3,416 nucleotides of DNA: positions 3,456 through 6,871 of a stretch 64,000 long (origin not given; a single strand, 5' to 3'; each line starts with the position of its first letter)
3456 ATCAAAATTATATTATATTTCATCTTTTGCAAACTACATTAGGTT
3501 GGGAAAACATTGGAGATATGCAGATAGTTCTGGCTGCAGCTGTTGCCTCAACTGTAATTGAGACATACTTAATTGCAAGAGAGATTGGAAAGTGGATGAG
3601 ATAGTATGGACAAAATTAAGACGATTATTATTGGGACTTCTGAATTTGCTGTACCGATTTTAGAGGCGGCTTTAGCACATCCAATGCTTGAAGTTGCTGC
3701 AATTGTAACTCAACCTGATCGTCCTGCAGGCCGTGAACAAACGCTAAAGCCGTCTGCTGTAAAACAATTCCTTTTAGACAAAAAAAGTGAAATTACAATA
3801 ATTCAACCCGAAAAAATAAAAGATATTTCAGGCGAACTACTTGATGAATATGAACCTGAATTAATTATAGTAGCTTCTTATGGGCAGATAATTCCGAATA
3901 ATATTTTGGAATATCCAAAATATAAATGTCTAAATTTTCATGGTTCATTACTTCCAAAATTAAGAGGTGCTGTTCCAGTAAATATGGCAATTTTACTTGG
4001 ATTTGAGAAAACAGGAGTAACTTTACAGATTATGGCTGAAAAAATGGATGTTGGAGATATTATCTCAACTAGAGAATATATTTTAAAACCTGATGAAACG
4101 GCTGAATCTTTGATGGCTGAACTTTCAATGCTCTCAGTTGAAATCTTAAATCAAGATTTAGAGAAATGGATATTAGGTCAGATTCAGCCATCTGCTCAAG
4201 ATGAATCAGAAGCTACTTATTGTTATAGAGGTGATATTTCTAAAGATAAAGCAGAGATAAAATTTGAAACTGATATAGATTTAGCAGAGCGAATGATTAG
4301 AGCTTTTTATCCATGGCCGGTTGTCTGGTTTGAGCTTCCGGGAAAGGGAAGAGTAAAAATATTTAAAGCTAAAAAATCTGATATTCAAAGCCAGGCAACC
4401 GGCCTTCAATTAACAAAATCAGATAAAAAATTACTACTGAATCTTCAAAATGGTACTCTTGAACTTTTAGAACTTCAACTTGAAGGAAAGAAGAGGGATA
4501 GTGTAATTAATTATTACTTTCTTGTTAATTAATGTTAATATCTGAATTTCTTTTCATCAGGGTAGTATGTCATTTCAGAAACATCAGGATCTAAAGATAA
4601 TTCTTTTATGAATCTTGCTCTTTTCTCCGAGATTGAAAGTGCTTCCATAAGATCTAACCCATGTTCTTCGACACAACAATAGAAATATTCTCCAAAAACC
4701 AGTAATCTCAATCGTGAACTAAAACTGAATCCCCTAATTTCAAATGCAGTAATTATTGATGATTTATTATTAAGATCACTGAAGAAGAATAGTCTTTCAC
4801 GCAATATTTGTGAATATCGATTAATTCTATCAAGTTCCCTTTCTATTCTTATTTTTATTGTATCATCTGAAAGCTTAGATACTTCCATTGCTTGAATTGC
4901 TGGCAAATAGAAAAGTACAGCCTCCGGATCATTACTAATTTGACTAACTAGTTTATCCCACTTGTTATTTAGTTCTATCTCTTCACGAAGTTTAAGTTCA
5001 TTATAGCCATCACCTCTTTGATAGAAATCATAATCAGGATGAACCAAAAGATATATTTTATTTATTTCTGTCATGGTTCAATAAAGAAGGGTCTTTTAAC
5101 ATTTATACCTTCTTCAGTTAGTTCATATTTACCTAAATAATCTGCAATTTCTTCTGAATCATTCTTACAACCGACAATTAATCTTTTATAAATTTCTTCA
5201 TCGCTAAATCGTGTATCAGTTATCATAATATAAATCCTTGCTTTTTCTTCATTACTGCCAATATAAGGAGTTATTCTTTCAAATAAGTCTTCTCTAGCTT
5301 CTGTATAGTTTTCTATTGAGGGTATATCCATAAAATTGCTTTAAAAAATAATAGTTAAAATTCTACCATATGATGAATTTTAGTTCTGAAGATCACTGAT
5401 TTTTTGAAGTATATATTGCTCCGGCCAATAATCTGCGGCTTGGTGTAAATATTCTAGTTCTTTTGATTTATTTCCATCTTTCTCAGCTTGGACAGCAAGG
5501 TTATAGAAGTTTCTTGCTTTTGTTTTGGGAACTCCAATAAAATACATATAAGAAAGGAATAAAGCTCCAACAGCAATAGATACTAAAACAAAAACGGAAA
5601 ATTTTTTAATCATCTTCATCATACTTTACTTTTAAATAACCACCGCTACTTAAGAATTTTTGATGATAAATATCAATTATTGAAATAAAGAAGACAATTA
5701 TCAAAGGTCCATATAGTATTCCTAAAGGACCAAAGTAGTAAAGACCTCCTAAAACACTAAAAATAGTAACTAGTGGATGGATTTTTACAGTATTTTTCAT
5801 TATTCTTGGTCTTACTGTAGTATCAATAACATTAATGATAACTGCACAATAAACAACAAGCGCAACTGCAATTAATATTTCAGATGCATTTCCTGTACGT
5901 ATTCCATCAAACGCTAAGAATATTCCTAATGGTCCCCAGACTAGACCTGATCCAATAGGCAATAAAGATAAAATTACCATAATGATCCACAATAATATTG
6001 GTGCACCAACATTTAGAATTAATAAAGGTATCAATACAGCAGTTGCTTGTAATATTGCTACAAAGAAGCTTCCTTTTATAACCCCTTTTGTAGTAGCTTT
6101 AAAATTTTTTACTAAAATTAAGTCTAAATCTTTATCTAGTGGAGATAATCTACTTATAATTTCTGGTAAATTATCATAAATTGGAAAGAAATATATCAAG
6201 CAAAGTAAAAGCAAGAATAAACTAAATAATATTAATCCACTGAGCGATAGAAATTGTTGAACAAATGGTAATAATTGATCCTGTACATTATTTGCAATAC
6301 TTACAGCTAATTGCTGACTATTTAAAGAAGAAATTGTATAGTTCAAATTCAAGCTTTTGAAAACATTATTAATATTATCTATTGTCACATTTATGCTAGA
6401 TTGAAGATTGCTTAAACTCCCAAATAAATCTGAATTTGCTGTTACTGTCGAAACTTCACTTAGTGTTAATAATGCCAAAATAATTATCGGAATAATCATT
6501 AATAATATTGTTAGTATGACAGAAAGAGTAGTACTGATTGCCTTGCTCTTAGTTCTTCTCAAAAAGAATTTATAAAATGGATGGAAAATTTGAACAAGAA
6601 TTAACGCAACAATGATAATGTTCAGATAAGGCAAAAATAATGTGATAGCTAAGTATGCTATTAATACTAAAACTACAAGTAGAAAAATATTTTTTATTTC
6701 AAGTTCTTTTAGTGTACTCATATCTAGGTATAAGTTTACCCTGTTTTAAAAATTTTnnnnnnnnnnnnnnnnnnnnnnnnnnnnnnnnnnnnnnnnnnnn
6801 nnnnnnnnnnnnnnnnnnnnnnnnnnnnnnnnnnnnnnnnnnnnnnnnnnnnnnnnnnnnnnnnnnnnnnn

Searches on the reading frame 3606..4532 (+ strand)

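Call 63: search_protein_families(library=pfam, proteins=[window:3606-4532:+], max_evalue=0.0001)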
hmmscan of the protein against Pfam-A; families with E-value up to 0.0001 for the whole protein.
window:3606-4532:+ (308 aa): 2 families
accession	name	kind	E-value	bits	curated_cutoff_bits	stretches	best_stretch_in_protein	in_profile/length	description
PF00551.24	Formyl_trans_N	-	5.5e-34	117.9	26.1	1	3-181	2-177/181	Formyl transferase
PF02911.23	Formyl_trans_C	-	1.1e-14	54.9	21.1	1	211-297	2-89/100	Formyl transferase, C-terminal domain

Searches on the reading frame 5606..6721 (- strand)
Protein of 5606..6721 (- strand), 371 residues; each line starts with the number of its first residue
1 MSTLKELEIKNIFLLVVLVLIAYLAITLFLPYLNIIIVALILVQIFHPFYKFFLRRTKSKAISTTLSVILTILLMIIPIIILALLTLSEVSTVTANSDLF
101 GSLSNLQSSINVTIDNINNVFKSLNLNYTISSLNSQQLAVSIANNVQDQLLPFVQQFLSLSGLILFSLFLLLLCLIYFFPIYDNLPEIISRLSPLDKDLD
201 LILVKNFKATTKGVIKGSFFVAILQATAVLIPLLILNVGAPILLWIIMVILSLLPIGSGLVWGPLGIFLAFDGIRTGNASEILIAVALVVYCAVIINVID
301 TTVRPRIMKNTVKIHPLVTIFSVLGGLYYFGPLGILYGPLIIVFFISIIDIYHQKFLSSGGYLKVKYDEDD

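Call 63: search_protein_families(library=pfam, proteins=[window:5606-6721:-], max_evalue=0.0001)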
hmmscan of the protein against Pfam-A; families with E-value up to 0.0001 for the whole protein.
window:5606-6721:- (371 aa): 1 family
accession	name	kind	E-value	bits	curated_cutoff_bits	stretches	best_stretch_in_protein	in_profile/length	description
PF01594.21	AI-2E_transport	-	2.9e-33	115.9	34.3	1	14-352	3-326/327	AI-2E family transporter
